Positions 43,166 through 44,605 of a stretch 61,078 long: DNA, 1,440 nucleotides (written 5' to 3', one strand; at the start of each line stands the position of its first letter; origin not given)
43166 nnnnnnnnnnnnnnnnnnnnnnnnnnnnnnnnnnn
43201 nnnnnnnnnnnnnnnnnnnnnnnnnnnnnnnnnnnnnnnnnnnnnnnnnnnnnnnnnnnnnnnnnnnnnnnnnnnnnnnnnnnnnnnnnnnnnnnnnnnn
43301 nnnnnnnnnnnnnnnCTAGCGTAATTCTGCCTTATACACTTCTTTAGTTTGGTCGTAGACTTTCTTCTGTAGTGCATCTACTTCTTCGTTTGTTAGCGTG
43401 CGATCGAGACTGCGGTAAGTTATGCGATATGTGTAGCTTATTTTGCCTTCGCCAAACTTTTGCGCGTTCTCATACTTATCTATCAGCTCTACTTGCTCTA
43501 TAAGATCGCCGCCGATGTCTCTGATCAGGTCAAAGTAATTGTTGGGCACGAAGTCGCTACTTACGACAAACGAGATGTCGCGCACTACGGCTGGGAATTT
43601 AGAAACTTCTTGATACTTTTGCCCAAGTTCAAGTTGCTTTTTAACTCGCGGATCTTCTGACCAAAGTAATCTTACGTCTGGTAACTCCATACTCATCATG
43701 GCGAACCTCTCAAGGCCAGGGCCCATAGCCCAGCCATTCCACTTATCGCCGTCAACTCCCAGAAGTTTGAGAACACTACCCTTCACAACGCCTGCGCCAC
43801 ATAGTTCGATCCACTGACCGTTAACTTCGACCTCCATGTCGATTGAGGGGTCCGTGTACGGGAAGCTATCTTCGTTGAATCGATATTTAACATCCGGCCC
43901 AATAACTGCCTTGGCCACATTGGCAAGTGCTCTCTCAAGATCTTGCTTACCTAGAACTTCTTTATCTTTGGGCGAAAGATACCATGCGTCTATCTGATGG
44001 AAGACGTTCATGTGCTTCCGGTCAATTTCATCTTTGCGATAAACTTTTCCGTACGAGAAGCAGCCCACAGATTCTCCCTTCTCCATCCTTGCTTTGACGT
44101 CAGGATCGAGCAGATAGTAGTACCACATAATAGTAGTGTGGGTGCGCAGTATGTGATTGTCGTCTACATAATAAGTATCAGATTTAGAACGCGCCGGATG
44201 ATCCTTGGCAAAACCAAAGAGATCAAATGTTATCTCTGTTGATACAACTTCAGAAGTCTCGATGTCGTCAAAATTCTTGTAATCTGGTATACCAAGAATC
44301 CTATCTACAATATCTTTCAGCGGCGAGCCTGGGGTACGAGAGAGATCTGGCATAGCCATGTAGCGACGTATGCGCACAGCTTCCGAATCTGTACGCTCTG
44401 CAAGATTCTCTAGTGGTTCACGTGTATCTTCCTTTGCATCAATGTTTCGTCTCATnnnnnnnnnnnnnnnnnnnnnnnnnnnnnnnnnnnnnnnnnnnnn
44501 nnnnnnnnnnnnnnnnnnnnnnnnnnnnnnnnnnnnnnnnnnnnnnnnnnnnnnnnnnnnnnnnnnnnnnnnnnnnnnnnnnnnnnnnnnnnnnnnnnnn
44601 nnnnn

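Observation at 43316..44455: Mitochondrial-type monomeric phenylalanyl-tRNA synthetase in a bacterium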

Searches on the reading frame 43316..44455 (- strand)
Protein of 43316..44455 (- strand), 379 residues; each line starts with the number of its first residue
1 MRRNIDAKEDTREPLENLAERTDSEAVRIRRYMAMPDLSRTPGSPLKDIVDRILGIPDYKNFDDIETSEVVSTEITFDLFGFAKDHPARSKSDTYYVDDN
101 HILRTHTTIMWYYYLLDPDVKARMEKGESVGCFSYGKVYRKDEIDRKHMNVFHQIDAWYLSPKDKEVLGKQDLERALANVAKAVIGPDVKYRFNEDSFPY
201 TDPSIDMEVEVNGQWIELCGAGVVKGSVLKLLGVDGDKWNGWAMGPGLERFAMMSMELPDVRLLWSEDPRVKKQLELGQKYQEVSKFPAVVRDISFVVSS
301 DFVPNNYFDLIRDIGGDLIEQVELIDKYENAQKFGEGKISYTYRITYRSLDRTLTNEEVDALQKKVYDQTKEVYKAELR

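Call 3: search_protein_families(library=pfam, proteins=[window:43316-44455:-], max_evalue=0.1)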
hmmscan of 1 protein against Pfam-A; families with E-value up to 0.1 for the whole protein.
window:43316-44455:- (379 aa): 2 families
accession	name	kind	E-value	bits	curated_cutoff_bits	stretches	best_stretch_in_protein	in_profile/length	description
PF01409.25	tRNA-synt_2d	-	2.7e-50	171.6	19.8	1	44-274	17-245/246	tRNA synthetases class II core domain (F)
PF03147.19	FDX-ACB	-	5.1e-24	85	31.1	1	285-379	1-94/94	Ferredoxin-fold anticodon binding domain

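Call 4: search_protein_families(library=ncbifam, proteins=[window:43316-44455:-], max_evalue=0.1)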
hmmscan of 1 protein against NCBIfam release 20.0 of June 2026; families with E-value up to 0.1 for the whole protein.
window:43316-44455:- (379 aa): 5 families
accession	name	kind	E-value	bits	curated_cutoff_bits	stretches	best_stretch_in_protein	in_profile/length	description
NF051887.1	PheS_related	equivalog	9e-78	261.8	300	1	61-370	32-346/349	PheS-related mystery ligase SrmL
TIGR00469.1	pheS_mito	equivalog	3e-71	240.4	258.35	2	185-377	253-450/451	phenylalanine--tRNA ligase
TIGR00468.1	pheS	equivalog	3.8e-41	141.4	237.45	1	41-271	69-318/324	phenylalanine--tRNA ligase subunit alpha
NF003210.0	PRK04172.1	equivalog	1.7e-35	122.8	350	2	101-271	332-487/496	phenylalanine--tRNA ligase subunit alpha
TIGR00472.1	pheT_bact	equivalog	6.7e-23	80.8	402.65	1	278-379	698-798/798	phenylalanine--tRNA ligase subunit beta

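Call 5: search_solved_structures(query=window:43316-44455:-, max_evalue=0.001, show_alignments=3)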
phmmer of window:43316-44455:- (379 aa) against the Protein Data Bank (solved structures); distinct sequences matched with E-value up to 0.001: 34.
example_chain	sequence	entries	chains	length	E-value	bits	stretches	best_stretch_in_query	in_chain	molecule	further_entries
8p8x_A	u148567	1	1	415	1.9e-58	201.4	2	170-366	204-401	Phenylalanine--tRNA ligase, mitochondrial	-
5mgh_A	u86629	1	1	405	2.4e-58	201.1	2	170-366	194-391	Phenylalanine--tRNA ligase, mitochondrial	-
3cmq_A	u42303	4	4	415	2.6e-58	200.9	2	170-366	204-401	Phenylalanyl-tRNA synthetase, mitochondrial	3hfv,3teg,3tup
5mgu_A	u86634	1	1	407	3.4e-58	200.6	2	170-366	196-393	Phenylalanine--tRNA ligase, mitochondrial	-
5mgv_A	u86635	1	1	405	8.6e-58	199.2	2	170-366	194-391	Phenylalanine--tRNA ligase, mitochondrial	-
5mgw_A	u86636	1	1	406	3.1e-57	197.4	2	170-366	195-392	Phenylalanine--tRNA ligase, mitochondrial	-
6p8t_C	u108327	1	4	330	6.8e-32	114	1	45-274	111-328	Phenylalanine--tRNA ligase alpha subunit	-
2rhq_A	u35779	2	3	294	8e-28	100.6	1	46-275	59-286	Phenylalanyl-tRNA synthetase alpha chain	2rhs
7daw_A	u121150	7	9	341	4.9e-27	98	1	64-270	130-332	Phenylalanine--tRNA ligase alpha subunit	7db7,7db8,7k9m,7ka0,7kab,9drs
9drt_A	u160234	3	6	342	4.9e-27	98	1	64-270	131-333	Phenylalanine--tRNA ligase alpha subunit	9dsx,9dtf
7k98_A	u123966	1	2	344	5e-27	98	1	64-270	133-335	Phenylalanine--tRNA ligase alpha subunit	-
9drv_A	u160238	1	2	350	5.3e-27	97.9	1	64-270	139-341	Phenylalanine--tRNA ligase alpha subunit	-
3pco_A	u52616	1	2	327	1.5e-24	89.8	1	45-275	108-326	Phenylalanyl-tRNA synthetase, alpha subunit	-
6oz5_A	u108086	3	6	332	1.6e-24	89.8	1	45-275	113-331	Phenylalanine--tRNA ligase alpha subunit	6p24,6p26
7n8y_A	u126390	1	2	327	3.2e-24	88.8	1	45-275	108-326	Phenylalanine--tRNA ligase alpha subunit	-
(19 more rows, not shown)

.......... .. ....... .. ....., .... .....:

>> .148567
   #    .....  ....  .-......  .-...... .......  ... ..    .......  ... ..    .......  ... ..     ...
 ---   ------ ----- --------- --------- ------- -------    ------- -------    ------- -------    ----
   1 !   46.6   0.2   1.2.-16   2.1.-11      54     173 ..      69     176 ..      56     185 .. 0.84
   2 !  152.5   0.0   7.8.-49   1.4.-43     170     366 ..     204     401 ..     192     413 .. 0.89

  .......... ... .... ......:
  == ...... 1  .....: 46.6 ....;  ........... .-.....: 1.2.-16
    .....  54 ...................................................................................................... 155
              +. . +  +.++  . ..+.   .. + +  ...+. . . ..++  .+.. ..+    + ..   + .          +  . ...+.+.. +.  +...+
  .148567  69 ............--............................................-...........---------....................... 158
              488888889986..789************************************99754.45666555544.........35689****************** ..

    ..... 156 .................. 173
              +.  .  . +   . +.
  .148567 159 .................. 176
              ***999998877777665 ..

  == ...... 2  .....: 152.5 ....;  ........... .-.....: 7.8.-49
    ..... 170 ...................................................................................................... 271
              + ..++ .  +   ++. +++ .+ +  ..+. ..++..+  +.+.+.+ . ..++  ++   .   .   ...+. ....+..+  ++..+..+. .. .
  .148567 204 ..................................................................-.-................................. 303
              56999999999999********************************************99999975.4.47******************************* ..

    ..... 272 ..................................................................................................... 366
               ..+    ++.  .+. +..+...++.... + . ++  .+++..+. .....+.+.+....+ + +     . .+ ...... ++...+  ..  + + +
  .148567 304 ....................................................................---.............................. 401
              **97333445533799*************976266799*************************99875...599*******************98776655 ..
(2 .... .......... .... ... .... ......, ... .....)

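Call 11: find_homologous_proteins(query=window:43316-44455:-, max_evalue=1e-10)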
Query window:43316-44455:- (379 aa): 6145 proteins with E <= 1e-10 among 8000 candidates; the best 120 are listed.
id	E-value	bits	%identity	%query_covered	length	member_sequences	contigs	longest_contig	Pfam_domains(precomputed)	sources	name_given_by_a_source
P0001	2.0e-217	740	84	100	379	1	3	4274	PF03147.20,PF01409.26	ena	-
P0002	3.2e-208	709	82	96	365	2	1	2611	PF03147.20,PF01409.26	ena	-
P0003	1.2e-195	668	75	100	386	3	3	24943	PF03147.20,PF01409.26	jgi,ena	-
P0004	1.4e-189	648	77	93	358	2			PF03147.20,PF01409.26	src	-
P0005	1.5e-187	641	73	100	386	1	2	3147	PF03147.20,PF01409.26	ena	-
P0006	2.0e-186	637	70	99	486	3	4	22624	PF03147.20,PF01409.26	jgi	-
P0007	1.6e-185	634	71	99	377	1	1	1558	PF03147.20,PF01409.26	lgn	-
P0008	5.9e-183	626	71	96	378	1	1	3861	PF03147.20,PF01409.26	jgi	jgi:phenylalanyl-tRNA synthetase alpha chain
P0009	5.8e-182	623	68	100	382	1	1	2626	PF03147.20,PF01409.26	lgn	-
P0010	3.2e-181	620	68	99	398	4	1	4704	PF03147.20,PF01409.26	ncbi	-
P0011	1.8e-180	618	69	98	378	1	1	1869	PF03147.20,PF01409.26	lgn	-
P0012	4.9e-179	613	69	100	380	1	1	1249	PF03147.20,PF01409.26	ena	-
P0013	1.3e-178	612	68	98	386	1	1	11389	PF03147.20,PF01409.26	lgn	-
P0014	1.6e-178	611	69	99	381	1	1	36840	PF03147.20,PF01409.26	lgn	-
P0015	7.1e-178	609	70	96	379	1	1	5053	PF03147.20,PF01409.26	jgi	jgi:phenylalanyl-tRNA synthetase alpha chain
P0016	9.5e-178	609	69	99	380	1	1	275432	PF03147.20,PF01409.26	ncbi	-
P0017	9.9e-178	609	70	96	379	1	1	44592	PF03147.20,PF01409.26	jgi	jgi:phenylalanyl-tRNA synthetase alpha chain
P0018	2.3e-177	608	67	98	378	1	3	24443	PF03147.20,PF01409.26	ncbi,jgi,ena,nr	ncbi:MAG: hypothetical protein UY63_C0019G0003 [Parcubacteria group bacterium GW2011_GWA2_51_10]|nr:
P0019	5.4e-177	606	69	97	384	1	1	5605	PF03147.20,PF01409.26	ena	-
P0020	3.0e-176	604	68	96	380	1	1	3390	PF03147.20,PF01409.26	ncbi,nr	ncbi:MAG: hypothetical protein NUV78_02100 [Candidatus Zambryskibacteria bacterium]|nr:hypothetical 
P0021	4.6e-176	603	67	100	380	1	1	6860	PF03147.20,PF01409.26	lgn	-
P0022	5.4e-176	603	67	100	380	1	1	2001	PF03147.20,PF01409.26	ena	-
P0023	6.6e-176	603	69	99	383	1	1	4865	PF03147.20,PF01409.26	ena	-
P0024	8.3e-176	603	68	98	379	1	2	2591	PF03147.20,PF01409.26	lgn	-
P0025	8.9e-176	602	69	99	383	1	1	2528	PF03147.20,PF01409.26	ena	-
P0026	9.3e-176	602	68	100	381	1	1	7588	PF03147.20,PF01409.26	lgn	-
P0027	2.5e-175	601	70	96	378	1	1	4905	PF03147.20,PF01409.26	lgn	-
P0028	2.8e-175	601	68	99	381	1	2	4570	PF03147.20,PF01409.26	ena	-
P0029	3.2e-175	601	69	99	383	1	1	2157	PF03147.20,PF01409.26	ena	-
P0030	4.9e-175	600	66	98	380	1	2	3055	PF03147.20,PF01409.26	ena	-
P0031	5.0e-175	600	69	100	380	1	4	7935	PF03147.20,PF01409.26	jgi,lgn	jgi:phenylalanyl-tRNA synthetase alpha chain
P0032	5.2e-175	600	66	100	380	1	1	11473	PF03147.20,PF01409.26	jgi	-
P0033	5.3e-175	600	68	96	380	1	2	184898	PF03147.20,PF01409.26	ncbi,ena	-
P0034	6.7e-175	600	68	100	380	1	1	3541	PF03147.20,PF01409.26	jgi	jgi:phenylalanyl-tRNA synthetase alpha chain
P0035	8.2e-175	599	66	99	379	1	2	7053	PF03147.20,PF01409.26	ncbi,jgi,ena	-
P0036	1.1e-174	599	67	96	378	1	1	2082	PF03147.20,PF01409.26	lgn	-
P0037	1.2e-174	599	66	99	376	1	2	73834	PF03147.20,PF01409.26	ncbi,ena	-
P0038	1.2e-174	599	68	98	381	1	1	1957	PF03147.20,PF01409.26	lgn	-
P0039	1.2e-174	599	68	96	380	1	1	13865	PF03147.20,PF01409.26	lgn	-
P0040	1.7e-174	598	69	96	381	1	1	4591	PF03147.20,PF01409.26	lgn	-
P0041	1.8e-174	598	70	96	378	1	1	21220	PF03147.20,PF01409.26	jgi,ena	-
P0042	2.1e-174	598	70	96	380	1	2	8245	PF03147.20,PF01409.26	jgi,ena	-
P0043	2.3e-174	598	66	100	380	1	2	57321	PF03147.20,PF01409.26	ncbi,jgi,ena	jgi:phenylalanyl-tRNA synthetase alpha chain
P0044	2.4e-174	598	68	96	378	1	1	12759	PF03147.20,PF01409.26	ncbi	-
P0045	2.5e-174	598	69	96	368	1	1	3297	PF03147.20,PF01409.26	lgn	-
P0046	2.7e-174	598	67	98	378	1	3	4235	PF03147.20,PF01409.26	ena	-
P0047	2.8e-174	597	68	98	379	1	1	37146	PF03147.20,PF01409.26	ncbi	-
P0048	3.3e-174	597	66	99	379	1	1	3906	PF03147.20,PF01409.26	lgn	-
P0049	4.6e-174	597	65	100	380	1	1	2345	PF03147.20,PF01409.26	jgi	jgi:phenylalanyl-tRNA synthetase alpha chain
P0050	4.8e-174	597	67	99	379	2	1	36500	PF03147.20,PF01409.26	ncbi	-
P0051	8.6e-174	596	68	99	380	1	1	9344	PF03147.20,PF01409.26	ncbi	-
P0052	1.1e-173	596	67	96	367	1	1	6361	PF03147.20,PF01409.26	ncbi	-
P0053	1.1e-173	596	69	96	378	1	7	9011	PF03147.20,PF01409.26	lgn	-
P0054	1.2e-173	595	70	96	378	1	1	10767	PF03147.20,PF01409.26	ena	-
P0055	1.3e-173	595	69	99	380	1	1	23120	PF03147.20,PF01409.26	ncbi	-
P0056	2.8e-173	594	66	99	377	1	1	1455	PF03147.20,PF01409.26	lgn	-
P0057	2.8e-173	594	67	100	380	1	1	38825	PF03147.20,PF01409.26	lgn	-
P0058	6.2e-173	593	66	100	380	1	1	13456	PF03147.20,PF01409.26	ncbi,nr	ncbi:MAG: hypothetical protein KGJ93_03185 [Patescibacteria group bacterium]|nr:hypothetical protein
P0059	6.3e-173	593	68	96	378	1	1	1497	PF03147.20,PF01409.26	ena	-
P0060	6.4e-173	593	67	100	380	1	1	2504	PF03147.20,PF01409.26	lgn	-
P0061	6.7e-173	593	68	96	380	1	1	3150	PF03147.20,PF01409.26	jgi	jgi:phenylalanyl-tRNA synthetase alpha chain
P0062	7.6e-173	593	66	99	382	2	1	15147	PF03147.20,PF01409.26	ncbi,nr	ncbi:MAG: hypothetical protein HY434_00960 [Candidatus Liptonbacteria bacterium]|nr:hypothetical pro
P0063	8.5e-173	593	67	96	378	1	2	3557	PF03147.20,PF01409.26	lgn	-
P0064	9.1e-173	593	68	99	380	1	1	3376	PF03147.20,PF01409.26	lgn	-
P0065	1.2e-172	592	70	96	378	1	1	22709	PF03147.20,PF01409.26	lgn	-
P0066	1.2e-172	592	65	98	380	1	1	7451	PF03147.20,PF01409.26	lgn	-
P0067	1.3e-172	592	67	99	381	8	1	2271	PF03147.20,PF01409.26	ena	-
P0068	1.4e-172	592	67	99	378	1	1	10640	PF03147.20,PF01409.26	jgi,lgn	-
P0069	1.4e-172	592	67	96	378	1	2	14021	PF03147.20,PF01409.26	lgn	-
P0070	1.8e-172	592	66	100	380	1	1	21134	PF03147.20,PF01409.26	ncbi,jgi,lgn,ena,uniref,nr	ncbi:hypothetical protein COV23_02185 [Candidatus Wolfebacteria bacterium CG10_big_fil_rev_8_21_14_0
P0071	1.8e-172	592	69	96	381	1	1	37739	PF03147.20,PF01409.26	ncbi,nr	ncbi:MAG: hypothetical protein HYT62_04305 [Candidatus Yanofskybacteria bacterium]|nr:hypothetical p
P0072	2.0e-172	591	67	98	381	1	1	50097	PF03147.20,PF01409.26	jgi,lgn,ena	-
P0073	2.3e-172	591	64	100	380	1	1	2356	PF03147.20,PF01409.26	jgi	jgi:phenylalanyl-tRNA synthetase alpha chain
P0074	2.4e-172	591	67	100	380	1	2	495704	PF03147.20,PF01409.26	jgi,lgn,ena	jgi:phenylalanyl-tRNA synthetase alpha chain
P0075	2.8e-172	591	68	96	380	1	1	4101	PF03147.20,PF01409.26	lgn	-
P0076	3.0e-172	591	66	100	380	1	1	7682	PF03147.20,PF01409.26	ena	-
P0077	4.1e-172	590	68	96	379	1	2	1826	PF03147.20,PF01409.26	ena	-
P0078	4.5e-172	590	66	99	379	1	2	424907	PF03147.20,PF01409.26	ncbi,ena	-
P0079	5.2e-172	590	66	99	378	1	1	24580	PF03147.20,PF01409.26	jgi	jgi:phenylalanyl-tRNA synthetase alpha chain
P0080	5.5e-172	590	68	96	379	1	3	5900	PF03147.20,PF01409.26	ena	-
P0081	5.9e-172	590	69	96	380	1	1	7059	PF03147.20,PF01409.26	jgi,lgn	-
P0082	6.5e-172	590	67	99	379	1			PF03147.20,PF01409.26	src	-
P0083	6.7e-172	590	66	98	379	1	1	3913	PF03147.20,PF01409.26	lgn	-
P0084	7.0e-172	590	66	100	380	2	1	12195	PF03147.20,PF01409.26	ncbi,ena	ncbi:MAG TPA: hypothetical protein VJL32_01965 [Candidatus Paceibacterota bacterium]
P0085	8.0e-172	589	67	98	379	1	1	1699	PF03147.20,PF01409.26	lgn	-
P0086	8.2e-172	589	65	100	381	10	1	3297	PF03147.20,PF01409.26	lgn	-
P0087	9.1e-172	589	65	99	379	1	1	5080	PF03147.20,PF01409.26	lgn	-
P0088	9.2e-172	589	68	96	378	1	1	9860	PF03147.20,PF01409.26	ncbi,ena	-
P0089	9.5e-172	589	66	99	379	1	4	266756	PF03147.20,PF01409.26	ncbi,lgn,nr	ncbi:MAG: hypothetical protein P4L74_04855 [Candidatus Doudnabacteria bacterium]|nr:hypothetical pro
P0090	1.4e-171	589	65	100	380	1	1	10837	PF03147.20,PF01409.26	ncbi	-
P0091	1.5e-171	589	66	98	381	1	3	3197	PF03147.20,PF01409.26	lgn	-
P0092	1.6e-171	588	68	96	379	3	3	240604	PF03147.20,PF01409.26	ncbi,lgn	-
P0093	1.7e-171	588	66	100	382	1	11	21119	PF03147.20,PF01409.26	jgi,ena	-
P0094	1.9e-171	588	69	96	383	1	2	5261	PF03147.20,PF01409.26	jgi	jgi:phenylalanyl-tRNA synthetase alpha chain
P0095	2.2e-171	588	68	94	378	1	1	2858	PF03147.20,PF01409.26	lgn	-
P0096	2.6e-171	588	66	100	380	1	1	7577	PF03147.20,PF01409.26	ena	-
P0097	2.9e-171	588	65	98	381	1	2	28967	PF03147.20,PF01409.26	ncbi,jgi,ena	-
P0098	3.0e-171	588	65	99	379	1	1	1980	PF03147.20,PF01409.26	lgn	-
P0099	3.1e-171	587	67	96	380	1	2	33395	PF03147.20,PF01409.26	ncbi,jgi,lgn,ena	-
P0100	3.1e-171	587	67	96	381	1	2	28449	PF03147.20,PF01409.26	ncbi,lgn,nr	ncbi:MAG: hypothetical protein HYX22_01805 [Candidatus Yanofskybacteria bacterium]|nr:hypothetical p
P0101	3.3e-171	587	67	99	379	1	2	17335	PF03147.20,PF01409.26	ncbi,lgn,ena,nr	ncbi:MAG: hypothetical protein M1400_00175 [Patescibacteria group bacterium]|nr:hypothetical protein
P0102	3.7e-171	587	66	99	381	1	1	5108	PF03147.20,PF01409.26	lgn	-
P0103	3.8e-171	587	69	96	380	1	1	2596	PF03147.20,PF01409.26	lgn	-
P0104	3.8e-171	587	68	98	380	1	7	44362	PF03147.20,PF01409.26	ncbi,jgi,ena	-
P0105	4.1e-171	587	64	98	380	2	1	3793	PF03147.20,PF01409.26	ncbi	-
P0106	4.1e-171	587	65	98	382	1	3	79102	PF03147.20,PF01409.26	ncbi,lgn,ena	-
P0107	4.3e-171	587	66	99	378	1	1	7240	PF03147.20,PF01409.26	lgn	-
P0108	5.8e-171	587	68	96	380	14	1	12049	PF03147.20,PF01409.26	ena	-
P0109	6.2e-171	586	69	95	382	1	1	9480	PF03147.20,PF01409.26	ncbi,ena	-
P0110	6.2e-171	586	65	99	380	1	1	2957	PF03147.20,PF01409.26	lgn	-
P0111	6.4e-171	586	68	96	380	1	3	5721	PF03147.20,PF01409.26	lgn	-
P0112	6.6e-171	586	65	100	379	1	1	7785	PF03147.20,PF01409.26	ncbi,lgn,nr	ncbi:MAG: hypothetical protein KGI73_04535 [Patescibacteria group bacterium]|nr:hypothetical protein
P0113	6.9e-171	586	66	96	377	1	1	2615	PF03147.20,PF01409.26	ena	-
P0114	7.6e-171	586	66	99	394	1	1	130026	PF03147.20,PF01409.26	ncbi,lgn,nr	ncbi:MAG: hypothetical protein Q8P07_06065 [bacterium]|nr:hypothetical protein [bacterium]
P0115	9.6e-171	586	65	99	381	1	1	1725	PF03147.20,PF01409.26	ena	-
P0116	1.0e-170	586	67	96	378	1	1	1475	PF03147.20,PF01409.26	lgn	-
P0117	1.0e-170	586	68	96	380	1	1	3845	PF03147.20,PF01409.26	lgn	-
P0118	1.1e-170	586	66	97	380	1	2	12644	PF03147.20,PF01409.26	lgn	-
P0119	1.1e-170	586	66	95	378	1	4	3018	PF03147.20,PF01409.26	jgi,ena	-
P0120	1.2e-170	586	68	96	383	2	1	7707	PF03147.20,PF01409.26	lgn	-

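Call 21: find_encoding_contigs(protein=window:43316-44455:-, flank=10000, max_places=5)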
Protein window:43316-44455:- (379 aa): 13 contigs read that carry it; 4 places shown.
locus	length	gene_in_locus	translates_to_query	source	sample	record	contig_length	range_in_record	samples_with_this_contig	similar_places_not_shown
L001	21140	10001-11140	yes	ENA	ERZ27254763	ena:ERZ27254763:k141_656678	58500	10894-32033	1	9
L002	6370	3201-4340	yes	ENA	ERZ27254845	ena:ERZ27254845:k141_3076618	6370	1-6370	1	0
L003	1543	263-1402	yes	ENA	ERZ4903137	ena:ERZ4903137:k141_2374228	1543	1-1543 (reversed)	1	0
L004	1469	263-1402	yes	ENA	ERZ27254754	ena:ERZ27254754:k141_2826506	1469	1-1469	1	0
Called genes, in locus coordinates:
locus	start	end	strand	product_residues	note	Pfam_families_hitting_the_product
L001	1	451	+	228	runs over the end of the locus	PF01386:Ribosomal_L25p, PF14693:Ribosomal_TL5_C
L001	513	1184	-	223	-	-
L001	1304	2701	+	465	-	PF13406:SLT_2 (weak)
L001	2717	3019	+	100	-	-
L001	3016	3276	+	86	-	PF01197:Ribosomal_L31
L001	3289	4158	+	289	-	PF03462:PCRF, PF00472:RF-1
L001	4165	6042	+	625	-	PF18998:Flg_new_2 (weak)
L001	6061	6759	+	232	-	PF00318:Ribosomal_S2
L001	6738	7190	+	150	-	PF00889:EF_TS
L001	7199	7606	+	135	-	-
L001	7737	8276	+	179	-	PF00578:AhpC-TSA, PF08534:Redoxin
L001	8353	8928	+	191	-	PF20803:PaaX_M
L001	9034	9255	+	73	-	-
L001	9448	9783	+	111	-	-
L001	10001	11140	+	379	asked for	PF01409:tRNA-synt_2d, PF03147:FDX-ACB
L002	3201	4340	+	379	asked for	PF01409:tRNA-synt_2d, PF03147:FDX-ACB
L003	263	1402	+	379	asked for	PF01409:tRNA-synt_2d, PF03147:FDX-ACB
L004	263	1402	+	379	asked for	PF01409:tRNA-synt_2d, PF03147:FDX-ACB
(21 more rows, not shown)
